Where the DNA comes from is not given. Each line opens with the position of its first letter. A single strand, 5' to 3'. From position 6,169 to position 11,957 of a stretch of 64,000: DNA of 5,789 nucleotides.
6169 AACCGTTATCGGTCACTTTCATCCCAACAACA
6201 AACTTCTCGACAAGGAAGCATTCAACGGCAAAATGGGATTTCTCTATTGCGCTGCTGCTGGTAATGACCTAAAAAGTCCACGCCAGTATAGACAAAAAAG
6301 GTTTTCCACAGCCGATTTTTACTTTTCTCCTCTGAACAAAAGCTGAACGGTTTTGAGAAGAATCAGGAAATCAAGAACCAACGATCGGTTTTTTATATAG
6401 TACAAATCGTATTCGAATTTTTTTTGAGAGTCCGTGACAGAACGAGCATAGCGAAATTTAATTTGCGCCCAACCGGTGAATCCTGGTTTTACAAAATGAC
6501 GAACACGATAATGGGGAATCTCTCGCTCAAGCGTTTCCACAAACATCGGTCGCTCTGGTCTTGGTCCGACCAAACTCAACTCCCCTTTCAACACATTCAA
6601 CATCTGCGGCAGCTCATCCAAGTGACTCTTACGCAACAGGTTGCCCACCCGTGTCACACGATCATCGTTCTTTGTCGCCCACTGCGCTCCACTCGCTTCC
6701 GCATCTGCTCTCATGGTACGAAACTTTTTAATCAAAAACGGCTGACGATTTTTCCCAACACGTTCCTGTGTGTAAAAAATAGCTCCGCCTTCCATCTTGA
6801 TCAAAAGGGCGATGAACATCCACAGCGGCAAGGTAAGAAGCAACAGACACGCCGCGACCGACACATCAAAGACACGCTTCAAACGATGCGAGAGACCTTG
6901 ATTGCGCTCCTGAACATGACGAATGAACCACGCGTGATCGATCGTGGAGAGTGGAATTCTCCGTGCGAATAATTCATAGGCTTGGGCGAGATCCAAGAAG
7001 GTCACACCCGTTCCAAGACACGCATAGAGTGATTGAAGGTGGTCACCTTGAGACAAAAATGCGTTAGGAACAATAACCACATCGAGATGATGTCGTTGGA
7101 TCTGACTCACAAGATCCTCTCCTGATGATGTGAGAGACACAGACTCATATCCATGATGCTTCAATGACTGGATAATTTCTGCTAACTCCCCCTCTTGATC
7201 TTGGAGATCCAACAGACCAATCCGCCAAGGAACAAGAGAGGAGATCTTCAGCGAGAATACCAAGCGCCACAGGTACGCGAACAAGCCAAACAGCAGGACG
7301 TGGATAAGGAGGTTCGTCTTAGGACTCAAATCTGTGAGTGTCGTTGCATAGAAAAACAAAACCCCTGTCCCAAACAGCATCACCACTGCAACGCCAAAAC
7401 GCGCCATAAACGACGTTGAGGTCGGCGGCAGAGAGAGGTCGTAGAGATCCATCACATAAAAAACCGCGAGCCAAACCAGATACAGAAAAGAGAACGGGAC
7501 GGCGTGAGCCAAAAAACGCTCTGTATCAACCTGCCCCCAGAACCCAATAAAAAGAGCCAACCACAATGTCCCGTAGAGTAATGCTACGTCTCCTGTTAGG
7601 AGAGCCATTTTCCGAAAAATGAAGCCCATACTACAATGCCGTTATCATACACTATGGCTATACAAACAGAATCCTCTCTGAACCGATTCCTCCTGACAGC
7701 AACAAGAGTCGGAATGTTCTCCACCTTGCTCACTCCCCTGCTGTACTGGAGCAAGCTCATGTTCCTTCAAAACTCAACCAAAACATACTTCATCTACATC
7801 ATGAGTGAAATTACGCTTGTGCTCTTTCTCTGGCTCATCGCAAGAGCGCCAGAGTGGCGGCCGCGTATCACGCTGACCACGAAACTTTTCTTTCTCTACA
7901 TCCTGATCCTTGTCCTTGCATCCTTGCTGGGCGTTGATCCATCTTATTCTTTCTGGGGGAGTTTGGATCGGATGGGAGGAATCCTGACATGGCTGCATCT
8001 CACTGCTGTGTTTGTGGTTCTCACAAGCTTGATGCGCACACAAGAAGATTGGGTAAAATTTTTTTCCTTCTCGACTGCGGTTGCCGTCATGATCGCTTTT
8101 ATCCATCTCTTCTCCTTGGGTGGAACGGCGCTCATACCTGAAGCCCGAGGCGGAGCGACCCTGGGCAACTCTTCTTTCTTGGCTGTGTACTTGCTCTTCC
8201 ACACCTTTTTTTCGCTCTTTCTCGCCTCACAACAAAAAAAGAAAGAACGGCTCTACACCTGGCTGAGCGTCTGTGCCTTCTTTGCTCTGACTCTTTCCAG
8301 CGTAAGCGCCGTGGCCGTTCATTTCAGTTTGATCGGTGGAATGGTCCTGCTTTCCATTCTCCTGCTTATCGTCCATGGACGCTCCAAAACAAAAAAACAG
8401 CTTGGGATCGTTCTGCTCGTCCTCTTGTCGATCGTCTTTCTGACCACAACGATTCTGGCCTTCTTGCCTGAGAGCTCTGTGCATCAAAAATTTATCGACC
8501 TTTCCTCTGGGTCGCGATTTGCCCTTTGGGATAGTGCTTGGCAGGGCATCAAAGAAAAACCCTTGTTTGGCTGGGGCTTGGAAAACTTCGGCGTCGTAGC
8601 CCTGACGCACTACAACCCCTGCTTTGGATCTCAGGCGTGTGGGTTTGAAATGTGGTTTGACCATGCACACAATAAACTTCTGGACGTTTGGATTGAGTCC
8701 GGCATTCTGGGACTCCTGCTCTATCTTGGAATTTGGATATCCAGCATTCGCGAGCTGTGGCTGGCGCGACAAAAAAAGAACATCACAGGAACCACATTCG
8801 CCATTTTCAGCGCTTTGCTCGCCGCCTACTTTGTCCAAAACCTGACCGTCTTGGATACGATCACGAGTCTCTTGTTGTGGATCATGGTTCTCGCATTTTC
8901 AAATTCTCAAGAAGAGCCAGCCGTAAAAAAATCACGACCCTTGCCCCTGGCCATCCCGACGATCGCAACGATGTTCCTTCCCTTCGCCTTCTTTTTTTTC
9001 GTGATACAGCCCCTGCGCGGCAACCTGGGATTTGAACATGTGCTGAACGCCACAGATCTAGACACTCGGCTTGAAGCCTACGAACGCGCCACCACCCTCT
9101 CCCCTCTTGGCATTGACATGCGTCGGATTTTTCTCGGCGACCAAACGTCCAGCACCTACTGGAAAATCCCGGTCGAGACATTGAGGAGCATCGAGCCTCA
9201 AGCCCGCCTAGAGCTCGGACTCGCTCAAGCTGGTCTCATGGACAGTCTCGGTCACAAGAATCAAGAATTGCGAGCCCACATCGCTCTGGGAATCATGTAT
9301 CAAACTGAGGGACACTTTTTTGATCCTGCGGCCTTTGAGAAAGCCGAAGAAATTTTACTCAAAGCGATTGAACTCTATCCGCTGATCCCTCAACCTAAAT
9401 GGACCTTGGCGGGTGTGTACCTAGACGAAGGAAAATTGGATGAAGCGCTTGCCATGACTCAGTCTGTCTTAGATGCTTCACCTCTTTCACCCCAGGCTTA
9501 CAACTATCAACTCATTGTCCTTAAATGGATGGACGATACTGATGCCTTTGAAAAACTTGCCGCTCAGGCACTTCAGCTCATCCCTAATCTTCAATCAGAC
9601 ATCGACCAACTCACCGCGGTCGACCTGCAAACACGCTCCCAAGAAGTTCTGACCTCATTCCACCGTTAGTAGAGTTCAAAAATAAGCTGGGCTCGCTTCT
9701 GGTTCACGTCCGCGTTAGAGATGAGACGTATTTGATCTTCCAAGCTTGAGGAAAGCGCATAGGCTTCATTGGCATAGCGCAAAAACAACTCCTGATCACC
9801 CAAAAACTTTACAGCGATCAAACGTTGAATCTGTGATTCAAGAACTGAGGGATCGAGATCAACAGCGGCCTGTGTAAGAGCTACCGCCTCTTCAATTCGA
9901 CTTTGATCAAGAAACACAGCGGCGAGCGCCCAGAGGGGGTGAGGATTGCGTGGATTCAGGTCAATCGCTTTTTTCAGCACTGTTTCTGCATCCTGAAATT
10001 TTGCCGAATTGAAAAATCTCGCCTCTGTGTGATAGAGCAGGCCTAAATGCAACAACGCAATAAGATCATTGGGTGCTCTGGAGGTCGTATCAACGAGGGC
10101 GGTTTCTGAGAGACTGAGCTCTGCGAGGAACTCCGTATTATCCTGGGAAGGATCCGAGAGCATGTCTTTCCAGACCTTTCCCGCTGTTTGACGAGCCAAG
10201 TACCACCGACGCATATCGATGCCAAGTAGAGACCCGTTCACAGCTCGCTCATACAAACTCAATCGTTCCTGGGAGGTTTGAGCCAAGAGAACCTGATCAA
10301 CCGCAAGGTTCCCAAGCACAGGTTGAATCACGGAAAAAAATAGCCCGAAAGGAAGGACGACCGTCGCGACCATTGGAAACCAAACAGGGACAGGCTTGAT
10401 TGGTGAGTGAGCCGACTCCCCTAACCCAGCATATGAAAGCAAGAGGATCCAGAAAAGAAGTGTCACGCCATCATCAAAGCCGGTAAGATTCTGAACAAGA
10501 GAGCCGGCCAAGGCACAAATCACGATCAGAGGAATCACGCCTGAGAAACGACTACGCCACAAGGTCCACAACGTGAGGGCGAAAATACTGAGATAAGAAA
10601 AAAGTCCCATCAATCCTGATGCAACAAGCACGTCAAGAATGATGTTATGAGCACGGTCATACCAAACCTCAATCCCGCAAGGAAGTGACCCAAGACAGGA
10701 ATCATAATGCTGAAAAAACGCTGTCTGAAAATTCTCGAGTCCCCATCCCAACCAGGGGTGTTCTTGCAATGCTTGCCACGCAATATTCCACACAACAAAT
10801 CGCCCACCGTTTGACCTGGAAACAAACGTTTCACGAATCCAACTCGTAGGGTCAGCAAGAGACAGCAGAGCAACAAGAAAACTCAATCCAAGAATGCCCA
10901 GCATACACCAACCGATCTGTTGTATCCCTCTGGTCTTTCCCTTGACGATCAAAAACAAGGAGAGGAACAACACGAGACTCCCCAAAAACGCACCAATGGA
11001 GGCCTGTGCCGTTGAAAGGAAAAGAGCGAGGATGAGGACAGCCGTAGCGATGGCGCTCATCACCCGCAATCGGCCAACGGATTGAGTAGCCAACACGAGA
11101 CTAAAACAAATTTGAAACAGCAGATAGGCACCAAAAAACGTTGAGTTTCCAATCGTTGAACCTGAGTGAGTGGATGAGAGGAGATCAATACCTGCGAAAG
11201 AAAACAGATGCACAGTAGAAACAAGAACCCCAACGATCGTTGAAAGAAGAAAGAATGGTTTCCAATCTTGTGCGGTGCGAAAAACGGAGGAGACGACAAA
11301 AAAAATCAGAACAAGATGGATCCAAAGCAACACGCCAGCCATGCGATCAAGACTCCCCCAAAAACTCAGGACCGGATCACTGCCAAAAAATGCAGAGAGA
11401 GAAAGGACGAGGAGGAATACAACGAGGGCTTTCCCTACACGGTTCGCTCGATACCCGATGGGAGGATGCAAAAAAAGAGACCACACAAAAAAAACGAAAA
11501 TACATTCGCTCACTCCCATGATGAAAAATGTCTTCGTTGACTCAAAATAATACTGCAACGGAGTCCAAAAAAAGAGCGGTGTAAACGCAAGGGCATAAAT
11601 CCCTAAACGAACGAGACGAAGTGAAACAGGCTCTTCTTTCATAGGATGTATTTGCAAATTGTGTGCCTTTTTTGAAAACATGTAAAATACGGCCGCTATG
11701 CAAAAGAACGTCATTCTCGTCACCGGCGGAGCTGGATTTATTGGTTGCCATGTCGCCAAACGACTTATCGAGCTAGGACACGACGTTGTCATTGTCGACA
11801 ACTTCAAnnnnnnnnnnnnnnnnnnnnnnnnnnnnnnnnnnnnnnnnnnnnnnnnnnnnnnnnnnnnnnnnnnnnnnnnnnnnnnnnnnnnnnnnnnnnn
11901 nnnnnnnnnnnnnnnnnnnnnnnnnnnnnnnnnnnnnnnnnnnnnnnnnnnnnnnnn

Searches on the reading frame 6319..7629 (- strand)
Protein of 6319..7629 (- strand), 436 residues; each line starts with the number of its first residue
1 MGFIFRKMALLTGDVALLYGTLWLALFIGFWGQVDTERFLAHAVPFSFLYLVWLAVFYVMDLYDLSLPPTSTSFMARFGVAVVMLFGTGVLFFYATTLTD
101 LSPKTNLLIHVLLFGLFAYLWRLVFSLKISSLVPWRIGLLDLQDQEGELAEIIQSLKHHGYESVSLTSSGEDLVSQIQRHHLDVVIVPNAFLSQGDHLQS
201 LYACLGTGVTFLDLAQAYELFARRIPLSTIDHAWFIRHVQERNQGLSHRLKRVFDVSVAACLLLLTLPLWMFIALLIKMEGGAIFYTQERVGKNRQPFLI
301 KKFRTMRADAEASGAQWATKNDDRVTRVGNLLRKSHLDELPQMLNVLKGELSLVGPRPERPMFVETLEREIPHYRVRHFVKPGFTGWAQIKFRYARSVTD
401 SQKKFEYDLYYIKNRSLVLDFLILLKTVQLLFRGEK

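Call 53: search_protein_families(library=pfam, proteins=[window:6319-7629:-], max_evalue=0.00001)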
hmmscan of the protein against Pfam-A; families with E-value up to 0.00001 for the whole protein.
window:6319-7629:- (436 aa): 1 family
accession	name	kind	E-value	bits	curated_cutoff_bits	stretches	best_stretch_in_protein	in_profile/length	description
PF02397.22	Bac_transf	-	4.6e-67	225.5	27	1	251-432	1-178/179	Bacterial sugar transferase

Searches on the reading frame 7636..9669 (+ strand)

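Call 53: search_protein_families(library=pfam, proteins=[window:7636-9669:+], max_evalue=0.00001)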
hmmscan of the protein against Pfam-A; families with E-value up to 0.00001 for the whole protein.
window:7636-9669:+ (677 aa): 1 family
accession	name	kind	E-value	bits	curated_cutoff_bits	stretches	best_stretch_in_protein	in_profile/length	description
PF04932.20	Wzy_C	-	3.8e-16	59.6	31.7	1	212-364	4-149/149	O-Antigen ligase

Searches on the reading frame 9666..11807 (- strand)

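Call 53: search_protein_families(library=pfam, proteins=[window:9666-11807:-], max_evalue=0.00001)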
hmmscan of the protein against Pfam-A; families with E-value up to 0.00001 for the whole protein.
window:9666-11807:- (713 aa): 3 families
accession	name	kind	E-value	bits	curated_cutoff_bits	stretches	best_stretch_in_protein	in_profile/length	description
PF04932.20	Wzy_C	-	2.6e-15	57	31.7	1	256-406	4-149/149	O-Antigen ligase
PF13432.12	TPR_16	-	1.3e-06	29.1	32.7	0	600-654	9-63/65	Tetratricopeptide repeat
PF14559.12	TPR_19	-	2.6e-06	28.1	25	1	603-665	6-66/68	Tetratricopeptide repeat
